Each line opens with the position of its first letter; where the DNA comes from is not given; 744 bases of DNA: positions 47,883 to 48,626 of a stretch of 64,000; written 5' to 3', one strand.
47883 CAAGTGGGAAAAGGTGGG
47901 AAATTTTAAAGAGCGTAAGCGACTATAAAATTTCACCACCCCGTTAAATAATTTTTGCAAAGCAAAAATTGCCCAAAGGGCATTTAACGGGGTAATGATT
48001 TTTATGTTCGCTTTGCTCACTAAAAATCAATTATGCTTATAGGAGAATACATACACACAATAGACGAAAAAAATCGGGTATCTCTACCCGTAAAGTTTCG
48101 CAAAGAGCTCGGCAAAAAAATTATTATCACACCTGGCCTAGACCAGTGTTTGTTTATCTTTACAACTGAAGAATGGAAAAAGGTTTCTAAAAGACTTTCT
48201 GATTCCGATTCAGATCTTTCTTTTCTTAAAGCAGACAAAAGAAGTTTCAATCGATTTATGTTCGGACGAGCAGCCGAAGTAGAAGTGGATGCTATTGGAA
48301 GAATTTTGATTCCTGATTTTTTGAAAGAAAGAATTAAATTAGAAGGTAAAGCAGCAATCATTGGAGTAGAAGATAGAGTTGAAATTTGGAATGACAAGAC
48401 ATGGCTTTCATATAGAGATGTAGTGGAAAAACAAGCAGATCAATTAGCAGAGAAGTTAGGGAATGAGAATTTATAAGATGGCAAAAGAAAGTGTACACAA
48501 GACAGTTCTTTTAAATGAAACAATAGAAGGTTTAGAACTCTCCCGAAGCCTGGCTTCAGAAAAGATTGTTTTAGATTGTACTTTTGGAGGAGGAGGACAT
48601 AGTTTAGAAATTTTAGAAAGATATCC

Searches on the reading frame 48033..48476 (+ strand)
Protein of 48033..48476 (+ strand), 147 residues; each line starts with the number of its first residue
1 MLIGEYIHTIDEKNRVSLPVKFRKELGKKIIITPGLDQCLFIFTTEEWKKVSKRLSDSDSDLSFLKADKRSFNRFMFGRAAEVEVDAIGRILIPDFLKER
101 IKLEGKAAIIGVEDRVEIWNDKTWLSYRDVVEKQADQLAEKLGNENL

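Call 8: find_encoding_contigs(protein=window:48033-48476:+, flank=10000, max_places=10)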
Protein window:48033-48476:+ (147 aa): 4 contigs read that carry it; 3 places shown.
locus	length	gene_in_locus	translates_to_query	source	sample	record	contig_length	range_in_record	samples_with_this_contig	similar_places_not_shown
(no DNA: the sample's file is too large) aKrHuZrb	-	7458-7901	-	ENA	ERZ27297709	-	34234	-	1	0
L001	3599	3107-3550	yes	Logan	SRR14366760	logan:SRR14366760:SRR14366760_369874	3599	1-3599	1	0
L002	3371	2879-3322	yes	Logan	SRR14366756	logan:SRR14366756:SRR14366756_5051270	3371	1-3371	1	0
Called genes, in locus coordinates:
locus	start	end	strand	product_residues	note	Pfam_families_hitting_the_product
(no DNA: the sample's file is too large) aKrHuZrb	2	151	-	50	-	?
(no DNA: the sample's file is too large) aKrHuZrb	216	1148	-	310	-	PF00890:FAD_binding_2 (faint), PF01134:GIDA (faint), PF01946:Thi4 (faint), PF03486:HI0933_like (faint), PF07992:Pyr_redox_2, PF12831:FAD_oxidored (weak), PF13738:Pyr_redox_3, PF00070:Pyr_redox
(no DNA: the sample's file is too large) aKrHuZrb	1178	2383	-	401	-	PF00091:Tubulin, PF12327:FtsZ_C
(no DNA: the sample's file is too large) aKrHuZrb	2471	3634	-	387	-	PF02491:SHS2_FTSA, PF11104:PilM_2, PF14450:FtsA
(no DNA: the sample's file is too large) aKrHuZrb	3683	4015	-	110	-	PF02130:YbeY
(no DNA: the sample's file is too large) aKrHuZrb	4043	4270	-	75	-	-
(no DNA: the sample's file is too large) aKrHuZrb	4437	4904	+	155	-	PF03449:GreA_GreB_N, PF01272:GreA_GreB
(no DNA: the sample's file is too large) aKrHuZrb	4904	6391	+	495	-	PF01336:tRNA_anti-codon, PF00152:tRNA-synt_2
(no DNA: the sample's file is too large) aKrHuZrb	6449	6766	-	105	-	-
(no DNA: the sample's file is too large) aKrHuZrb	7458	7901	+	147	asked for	PF02381:MraZ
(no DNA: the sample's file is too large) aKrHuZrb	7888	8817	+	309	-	PF01795:Methyltransf_5, PF13649:Methyltransf_25 (weak), PF13847:Methyltransf_31 (faint)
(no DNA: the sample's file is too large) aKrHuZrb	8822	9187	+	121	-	-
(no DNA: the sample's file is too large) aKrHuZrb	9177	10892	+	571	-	PF03717:PBP_dimer, PF00905:Transpeptidase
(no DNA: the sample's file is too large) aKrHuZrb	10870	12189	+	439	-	PF08245:Mur_ligase_M, PF02875:Mur_ligase_C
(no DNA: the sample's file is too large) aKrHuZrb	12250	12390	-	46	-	-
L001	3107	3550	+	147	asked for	PF02381:MraZ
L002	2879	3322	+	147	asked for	PF02381:MraZ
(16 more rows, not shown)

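Call 26: find_homologous_proteins(query=window:48033-48476:+, max_evalue=1e-20)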
Query window:48033-48476:+ (147 aa): 4573 proteins with E <= 1e-20 among 4606 candidates; the best 120 are listed.
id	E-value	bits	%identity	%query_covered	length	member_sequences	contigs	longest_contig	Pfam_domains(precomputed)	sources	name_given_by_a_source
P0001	8.0e-83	293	96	97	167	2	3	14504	PF02381.24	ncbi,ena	-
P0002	2.1e-82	292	93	97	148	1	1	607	PF02381.24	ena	-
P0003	8.3e-82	290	94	97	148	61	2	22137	PF02381.24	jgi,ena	jgi:MraZ protein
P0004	1.2e-81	290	91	98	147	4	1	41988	PF02381.24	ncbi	-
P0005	1.6e-81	289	90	99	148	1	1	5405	PF02381.24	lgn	-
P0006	1.9e-81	289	94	97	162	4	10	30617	PF02381.24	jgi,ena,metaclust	metaclust:\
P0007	2.0e-81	289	89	100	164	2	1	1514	PF02381.24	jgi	jgi:MraZ protein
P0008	4.4e-81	288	88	99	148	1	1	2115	PF02381.24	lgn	-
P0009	4.9e-81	288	91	99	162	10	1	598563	PF02381.24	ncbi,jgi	ncbi:MAG: division/cell wall cluster transcriptional repressor MraZ [Candidatus Paceibacterota bacte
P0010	7.3e-81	287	90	98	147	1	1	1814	PF02381.24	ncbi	-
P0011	9.5e-81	287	91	99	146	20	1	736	PF02381.24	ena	-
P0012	1.1e-80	287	90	99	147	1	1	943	PF02381.24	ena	-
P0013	2.0e-80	286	91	98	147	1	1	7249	PF02381.24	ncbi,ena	-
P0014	2.6e-80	285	90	99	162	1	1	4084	PF02381.24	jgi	jgi:MraZ protein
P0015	3.6e-80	285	90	99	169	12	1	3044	PF02381.24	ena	-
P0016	8.7e-80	284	89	99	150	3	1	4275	PF02381.24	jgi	-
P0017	1.9e-79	283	88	99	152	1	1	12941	PF02381.24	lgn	-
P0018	2.2e-79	282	89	98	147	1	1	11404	PF02381.24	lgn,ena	-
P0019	3.0e-79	282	88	98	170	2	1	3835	PF02381.24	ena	-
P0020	4.0e-79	282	88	99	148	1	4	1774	PF02381.24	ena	-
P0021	5.3e-79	281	88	99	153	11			PF02381.24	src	-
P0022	8.5e-79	280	87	99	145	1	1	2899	PF02381.24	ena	-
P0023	9.0e-79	280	86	99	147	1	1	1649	PF02381.24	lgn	-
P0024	1.2e-78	280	87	99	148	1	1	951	PF02381.24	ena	-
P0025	1.3e-78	280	88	99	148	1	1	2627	PF02381.24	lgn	-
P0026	1.4e-78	280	88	99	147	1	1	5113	PF02381.24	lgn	-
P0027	1.7e-78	279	90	98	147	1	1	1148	PF02381.24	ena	-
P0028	1.8e-78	279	88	99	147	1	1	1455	PF02381.24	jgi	-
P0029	2.1e-78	279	87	99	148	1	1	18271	PF02381.24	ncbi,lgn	-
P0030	2.2e-78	279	87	99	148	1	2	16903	PF02381.24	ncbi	ncbi:MAG: division/cell wall cluster transcriptional repressor MraZ [Minisyncoccia bacterium]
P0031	2.2e-78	279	88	99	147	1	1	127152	PF02381.24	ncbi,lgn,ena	-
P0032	2.6e-78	279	86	99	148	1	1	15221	PF02381.24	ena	-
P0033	3.0e-78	279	86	99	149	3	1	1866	PF02381.24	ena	-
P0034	3.1e-78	279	86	99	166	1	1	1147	PF02381.24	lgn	-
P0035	5.5e-78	278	89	98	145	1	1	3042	PF02381.24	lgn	-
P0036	1.0e-77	277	88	97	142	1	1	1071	PF02381.24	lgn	-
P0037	1.1e-77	277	84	99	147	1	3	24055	PF02381.24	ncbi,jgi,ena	ncbi:MAG: division/cell wall cluster transcriptional repressor MraZ [bacterium]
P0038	1.4e-77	277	88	98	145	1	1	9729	PF02381.24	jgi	jgi:MraZ protein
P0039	1.7e-77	276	85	99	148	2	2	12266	PF02381.24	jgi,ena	jgi:MraZ protein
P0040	1.8e-77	276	87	99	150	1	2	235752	PF02381.24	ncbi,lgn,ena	-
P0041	1.8e-77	276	85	100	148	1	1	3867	PF02381.24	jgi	jgi:MraZ protein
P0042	1.9e-77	276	84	99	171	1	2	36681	PF02381.24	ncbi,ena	-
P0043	1.9e-77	276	84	99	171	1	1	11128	PF02381.24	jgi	-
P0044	2.3e-77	276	86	99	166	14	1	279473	PF02381.24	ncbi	ncbi:MAG: division/cell wall cluster transcriptional repressor MraZ [Minisyncoccia bacterium]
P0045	2.3e-77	276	84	99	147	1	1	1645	PF02381.24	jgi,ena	-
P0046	2.4e-77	276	84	99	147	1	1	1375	PF02381.24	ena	-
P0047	2.4e-77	276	84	99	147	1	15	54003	PF02381.24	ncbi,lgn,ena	-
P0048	2.5e-77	276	83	99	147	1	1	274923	PF02381.24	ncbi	ncbi:MAG: division/cell wall cluster transcriptional repressor MraZ [Patescibacteria group bacterium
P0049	2.5e-77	276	86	99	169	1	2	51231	PF02381.24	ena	-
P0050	2.6e-77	276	86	99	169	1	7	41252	PF02381.24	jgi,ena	-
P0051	2.7e-77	276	86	99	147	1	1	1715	PF02381.24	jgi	jgi:MraZ protein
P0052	3.2e-77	275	83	99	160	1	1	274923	PF02381.24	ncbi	-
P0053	4.6e-77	275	84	99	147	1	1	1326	PF02381.24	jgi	-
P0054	5.3e-77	275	86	99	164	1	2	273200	PF02381.24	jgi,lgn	jgi:MraZ protein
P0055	5.3e-77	275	86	99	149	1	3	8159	PF02381.24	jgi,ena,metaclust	metaclust:\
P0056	5.3e-77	275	87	99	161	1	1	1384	PF02381.24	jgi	jgi:MraZ protein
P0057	6.1e-77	274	84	99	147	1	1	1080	PF02381.24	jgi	-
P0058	6.5e-77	274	86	99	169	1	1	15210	PF02381.24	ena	-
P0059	6.8e-77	274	86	99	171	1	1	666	PF02381.24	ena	-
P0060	6.8e-77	274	85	98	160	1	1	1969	PF02381.24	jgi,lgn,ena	-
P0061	7.0e-77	274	84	99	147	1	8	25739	PF02381.24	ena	-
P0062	7.4e-77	274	85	99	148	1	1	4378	PF02381.24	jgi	jgi:MraZ protein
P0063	8.3e-77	274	85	99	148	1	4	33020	PF02381.24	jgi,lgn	jgi:MraZ protein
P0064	8.4e-77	274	88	97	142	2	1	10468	PF02381.24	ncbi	-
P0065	9.5e-77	274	84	99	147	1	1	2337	PF02381.24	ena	-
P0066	9.8e-77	274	86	99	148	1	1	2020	PF02381.24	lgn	-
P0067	1.0e-76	274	86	99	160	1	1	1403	PF02381.24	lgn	-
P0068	1.2e-76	273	85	99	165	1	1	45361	PF02381.24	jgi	jgi:MraZ protein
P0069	1.2e-76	273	84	100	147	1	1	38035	PF02381.24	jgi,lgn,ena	-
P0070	1.5e-76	273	86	99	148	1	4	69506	PF02381.24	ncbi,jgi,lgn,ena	ncbi:MAG: division/cell wall cluster transcriptional repressor MraZ [bacterium]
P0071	1.6e-76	273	86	99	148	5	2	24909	PF02381.24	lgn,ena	-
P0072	1.7e-76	273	84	99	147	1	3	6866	PF02381.24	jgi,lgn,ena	-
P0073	1.8e-76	273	82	100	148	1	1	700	PF02381.24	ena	-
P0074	1.9e-76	273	85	99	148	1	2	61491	PF02381.24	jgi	jgi:MraZ protein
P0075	2.1e-76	273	86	99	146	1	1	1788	PF02381.24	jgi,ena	-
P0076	2.2e-76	273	83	99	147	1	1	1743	PF02381.24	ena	-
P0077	2.5e-76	272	85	98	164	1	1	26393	PF02381.24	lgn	-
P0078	3.1e-76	272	83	100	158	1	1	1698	PF02381.24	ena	-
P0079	3.2e-76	272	84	99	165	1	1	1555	PF02381.24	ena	-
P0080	3.9e-76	272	84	99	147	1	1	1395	PF02381.24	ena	-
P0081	4.7e-76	272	84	99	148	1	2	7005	PF02381.24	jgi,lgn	-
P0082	4.7e-76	272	85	98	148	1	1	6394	PF02381.24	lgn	-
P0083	5.7e-76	271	86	97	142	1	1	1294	PF02381.24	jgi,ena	-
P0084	5.7e-76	271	84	99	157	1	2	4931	PF02381.24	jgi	-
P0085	6.0e-76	271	83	99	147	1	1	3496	PF02381.24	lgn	-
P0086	6.3e-76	271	83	99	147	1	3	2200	PF02381.24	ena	-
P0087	8.4e-76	271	83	99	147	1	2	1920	PF02381.24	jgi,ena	-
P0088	9.3e-76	271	84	99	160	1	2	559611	PF02381.24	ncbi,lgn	-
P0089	1.0e-75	270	86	98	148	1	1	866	PF02381.24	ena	-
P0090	1.1e-75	270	83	99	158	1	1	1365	PF02381.24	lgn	-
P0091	1.4e-75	270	86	98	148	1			PF02381.24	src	-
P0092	1.5e-75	270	86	99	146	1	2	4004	PF02381.24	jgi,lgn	-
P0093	1.6e-75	270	83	99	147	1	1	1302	PF02381.24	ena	-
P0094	1.8e-75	270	83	99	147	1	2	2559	PF02381.24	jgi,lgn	-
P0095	2.1e-75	269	84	100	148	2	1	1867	PF02381.24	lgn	-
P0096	2.1e-75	269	85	99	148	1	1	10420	PF02381.24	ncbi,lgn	-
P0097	2.2e-75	269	85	99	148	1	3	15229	PF02381.24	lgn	-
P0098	2.6e-75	269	84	99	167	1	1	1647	PF02381.24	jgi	jgi:MraZ protein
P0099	2.6e-75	269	84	99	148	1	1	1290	PF02381.24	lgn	-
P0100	2.7e-75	269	85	97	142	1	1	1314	PF02381.24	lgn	-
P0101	4.8e-75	268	82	99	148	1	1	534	PF02381.24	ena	-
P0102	4.9e-75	268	84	99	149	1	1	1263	PF02381.24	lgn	-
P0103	5.7e-75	268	86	98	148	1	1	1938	PF02381.24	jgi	jgi:MraZ protein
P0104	5.8e-75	268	83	99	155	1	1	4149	PF02381.24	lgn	-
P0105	6.8e-75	268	81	99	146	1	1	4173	PF02381.24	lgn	-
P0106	6.9e-75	268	83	99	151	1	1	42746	PF02381.24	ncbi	-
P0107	7.5e-75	268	83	99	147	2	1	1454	PF02381.24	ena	-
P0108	7.6e-75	268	85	98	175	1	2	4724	PF02381.24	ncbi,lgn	-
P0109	7.9e-75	268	82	99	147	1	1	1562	PF02381.24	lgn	-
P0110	8.1e-75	268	87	97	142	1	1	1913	PF02381.24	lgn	-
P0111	9.3e-75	267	83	99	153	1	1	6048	PF02381.24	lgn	-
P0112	9.7e-75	267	83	99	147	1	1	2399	PF02381.24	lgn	-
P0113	1.0e-74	267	85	98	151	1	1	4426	PF02381.24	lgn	-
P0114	1.0e-74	267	83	99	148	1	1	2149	PF02381.24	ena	-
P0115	1.1e-74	267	83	99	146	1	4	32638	PF02381.24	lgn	-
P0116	1.2e-74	267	85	98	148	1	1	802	PF02381.24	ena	-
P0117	1.2e-74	267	84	99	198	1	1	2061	PF02381.24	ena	-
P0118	1.3e-74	267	83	98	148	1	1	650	PF02381.24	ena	-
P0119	1.3e-74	267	85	97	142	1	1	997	PF02381.24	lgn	-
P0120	1.3e-74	267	83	99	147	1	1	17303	PF02381.24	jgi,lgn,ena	-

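Call 28: find_encoding_contigs(protein=P0001, flank=10000, max_places=4)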
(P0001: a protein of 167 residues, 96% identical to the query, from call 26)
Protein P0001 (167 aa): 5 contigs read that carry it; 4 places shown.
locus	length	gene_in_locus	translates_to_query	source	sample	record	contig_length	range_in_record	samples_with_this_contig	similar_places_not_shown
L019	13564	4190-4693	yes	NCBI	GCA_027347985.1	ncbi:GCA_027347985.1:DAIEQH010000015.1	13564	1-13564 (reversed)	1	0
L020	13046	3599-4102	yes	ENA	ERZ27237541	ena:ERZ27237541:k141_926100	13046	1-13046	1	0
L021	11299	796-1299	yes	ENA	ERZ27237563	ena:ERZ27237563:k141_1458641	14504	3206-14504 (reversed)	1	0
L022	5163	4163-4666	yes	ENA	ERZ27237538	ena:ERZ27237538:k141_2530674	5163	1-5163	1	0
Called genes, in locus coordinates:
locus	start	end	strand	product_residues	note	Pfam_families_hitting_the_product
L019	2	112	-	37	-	?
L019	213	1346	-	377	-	PF02491:SHS2_FTSA, PF11104:PilM_2, PF14450:FtsA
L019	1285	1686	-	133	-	PF02130:YbeY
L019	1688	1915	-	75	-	-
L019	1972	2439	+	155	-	PF03449:GreA_GreB_N, PF01272:GreA_GreB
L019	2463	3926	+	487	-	PF01336:tRNA_anti-codon, PF00152:tRNA-synt_2, PF01409:tRNA-synt_2d (weak)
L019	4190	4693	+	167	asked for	PF02381:MraZ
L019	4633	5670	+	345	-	PF01795:Methyltransf_5, PF13649:Methyltransf_25 (weak)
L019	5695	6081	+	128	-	-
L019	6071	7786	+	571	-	PF03717:PBP_dimer (weak), PF00905:Transpeptidase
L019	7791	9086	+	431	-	PF08245:Mur_ligase_M, PF02875:Mur_ligase_C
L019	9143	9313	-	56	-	-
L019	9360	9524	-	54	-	-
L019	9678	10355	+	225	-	PF01471:PG_binding_1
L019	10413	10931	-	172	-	PF04542:Sigma70_r2 (weak), PF08281:Sigma70_r4_2, PF04545:Sigma70_r4 (weak)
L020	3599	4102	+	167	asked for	PF02381:MraZ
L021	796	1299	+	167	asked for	PF02381:MraZ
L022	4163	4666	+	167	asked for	PF02381:MraZ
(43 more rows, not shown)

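Call 29: find_encoding_contigs(protein=P0003, flank=10000, max_places=4)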
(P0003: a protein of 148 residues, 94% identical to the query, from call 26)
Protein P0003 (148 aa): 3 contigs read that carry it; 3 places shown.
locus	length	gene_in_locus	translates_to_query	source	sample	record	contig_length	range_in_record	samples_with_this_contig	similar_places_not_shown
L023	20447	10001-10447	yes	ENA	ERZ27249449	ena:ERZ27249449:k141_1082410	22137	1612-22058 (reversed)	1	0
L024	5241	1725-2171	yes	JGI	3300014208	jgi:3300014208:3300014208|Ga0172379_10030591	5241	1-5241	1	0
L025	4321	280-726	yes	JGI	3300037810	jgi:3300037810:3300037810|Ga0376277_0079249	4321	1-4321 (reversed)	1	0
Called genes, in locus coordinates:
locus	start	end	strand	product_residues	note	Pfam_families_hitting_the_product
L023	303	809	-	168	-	-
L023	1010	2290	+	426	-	PF00173:Cyt-b5, PF02368:Big_2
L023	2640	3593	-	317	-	PF00890:FAD_binding_2 (faint), PF01134:GIDA (faint), PF01946:Thi4 (faint), PF03486:HI0933_like (faint), PF07992:Pyr_redox_2, PF12831:FAD_oxidored (weak), PF13738:Pyr_redox_3, PF00070:Pyr_redox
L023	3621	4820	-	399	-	PF00091:Tubulin, PF12327:FtsZ_C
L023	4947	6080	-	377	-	PF02491:SHS2_FTSA, PF11104:PilM_2, PF14450:FtsA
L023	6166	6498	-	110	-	PF02130:YbeY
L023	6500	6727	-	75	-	-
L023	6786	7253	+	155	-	PF03449:GreA_GreB_N, PF01272:GreA_GreB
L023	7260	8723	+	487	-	PF01336:tRNA_anti-codon, PF00152:tRNA-synt_2, PF01409:tRNA-synt_2d (weak)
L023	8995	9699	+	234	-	-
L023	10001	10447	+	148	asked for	PF02381:MraZ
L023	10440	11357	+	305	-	PF01728:FtsJ (faint), PF01795:Methyltransf_5, PF13649:Methyltransf_25 (weak)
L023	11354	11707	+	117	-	-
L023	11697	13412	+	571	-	PF03717:PBP_dimer, PF00905:Transpeptidase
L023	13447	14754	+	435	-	PF08245:Mur_ligase_M, PF02875:Mur_ligase_C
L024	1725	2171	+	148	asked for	PF02381:MraZ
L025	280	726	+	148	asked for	PF02381:MraZ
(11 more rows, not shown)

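Call 30: find_encoding_contigs(protein=P0006, flank=10000, max_places=4)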
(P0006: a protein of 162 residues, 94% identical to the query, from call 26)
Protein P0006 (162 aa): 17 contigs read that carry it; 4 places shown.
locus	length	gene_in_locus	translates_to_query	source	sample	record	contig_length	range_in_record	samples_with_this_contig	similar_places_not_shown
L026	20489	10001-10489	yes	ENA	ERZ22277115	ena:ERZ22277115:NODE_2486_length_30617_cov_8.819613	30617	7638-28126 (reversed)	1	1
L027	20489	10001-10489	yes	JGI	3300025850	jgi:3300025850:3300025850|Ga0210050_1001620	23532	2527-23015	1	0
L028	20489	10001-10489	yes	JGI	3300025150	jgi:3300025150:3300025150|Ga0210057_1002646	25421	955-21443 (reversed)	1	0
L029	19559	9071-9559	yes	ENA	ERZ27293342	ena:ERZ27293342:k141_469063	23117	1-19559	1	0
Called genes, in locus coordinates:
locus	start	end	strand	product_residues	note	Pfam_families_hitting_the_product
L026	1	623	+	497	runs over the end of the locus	PF02652:Lactate_perm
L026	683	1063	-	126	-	PF04138:GtrA_DPMS_TM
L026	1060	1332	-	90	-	-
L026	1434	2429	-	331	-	PF00890:FAD_binding_2 (faint), PF01134:GIDA (faint), PF01266:DAO (faint), PF03486:HI0933_like (faint), PF07992:Pyr_redox_2, PF12831:FAD_oxidored (faint), PF13738:Pyr_redox_3, PF00070:Pyr_redox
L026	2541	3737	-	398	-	PF00091:Tubulin, PF12327:FtsZ_C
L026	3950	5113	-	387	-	PF11104:PilM_2, PF02491:SHS2_FTSA, PF14450:FtsA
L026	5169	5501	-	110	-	PF02130:YbeY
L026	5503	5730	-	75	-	-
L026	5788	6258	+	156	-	PF03449:GreA_GreB_N, PF01272:GreA_GreB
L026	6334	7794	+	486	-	PF01336:tRNA_anti-codon, PF00152:tRNA-synt_2, PF01409:tRNA-synt_2d (weak)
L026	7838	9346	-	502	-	PF18962:Por_Secre_tail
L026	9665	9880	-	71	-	-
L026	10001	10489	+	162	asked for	PF02381:MraZ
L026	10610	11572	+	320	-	PF01795:Methyltransf_5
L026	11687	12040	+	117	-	-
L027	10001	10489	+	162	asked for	PF02381:MraZ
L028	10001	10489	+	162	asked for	PF02381:MraZ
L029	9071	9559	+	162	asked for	PF02381:MraZ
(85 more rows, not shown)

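Call 31: find_encoding_contigs(protein=P0009, flank=10000, max_places=3)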
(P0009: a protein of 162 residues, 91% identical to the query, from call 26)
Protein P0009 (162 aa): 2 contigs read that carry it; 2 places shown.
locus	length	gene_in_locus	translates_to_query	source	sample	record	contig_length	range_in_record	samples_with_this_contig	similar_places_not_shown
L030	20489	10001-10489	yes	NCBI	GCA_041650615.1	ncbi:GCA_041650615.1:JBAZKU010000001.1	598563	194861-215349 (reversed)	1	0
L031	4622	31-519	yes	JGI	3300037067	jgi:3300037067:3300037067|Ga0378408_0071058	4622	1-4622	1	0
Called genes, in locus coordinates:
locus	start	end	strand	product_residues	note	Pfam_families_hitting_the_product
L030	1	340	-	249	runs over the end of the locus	PF00483:NTP_transferase, PF01128:IspD, PF01983:CofC (weak), PF12804:NTP_transf_3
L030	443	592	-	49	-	-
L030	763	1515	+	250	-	-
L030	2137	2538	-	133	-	-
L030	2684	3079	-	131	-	-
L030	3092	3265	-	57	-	-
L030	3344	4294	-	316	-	PF00890:FAD_binding_2 (faint), PF01134:GIDA (faint), PF03486:HI0933_like (faint), PF07992:Pyr_redox_2, PF12831:FAD_oxidored (faint), PF13738:Pyr_redox_3, PF00070:Pyr_redox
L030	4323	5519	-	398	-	PF00091:Tubulin, PF12327:FtsZ_C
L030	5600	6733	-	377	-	PF02491:SHS2_FTSA, PF11104:PilM_2, PF14450:FtsA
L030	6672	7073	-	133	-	PF02130:YbeY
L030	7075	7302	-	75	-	-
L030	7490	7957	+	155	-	PF03449:GreA_GreB_N, PF01272:GreA_GreB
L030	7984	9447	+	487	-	PF01336:tRNA_anti-codon, PF00152:tRNA-synt_2, PF01409:tRNA-synt_2d (faint)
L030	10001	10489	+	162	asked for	PF02381:MraZ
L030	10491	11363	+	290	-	PF01795:Methyltransf_5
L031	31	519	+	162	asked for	PF02381:MraZ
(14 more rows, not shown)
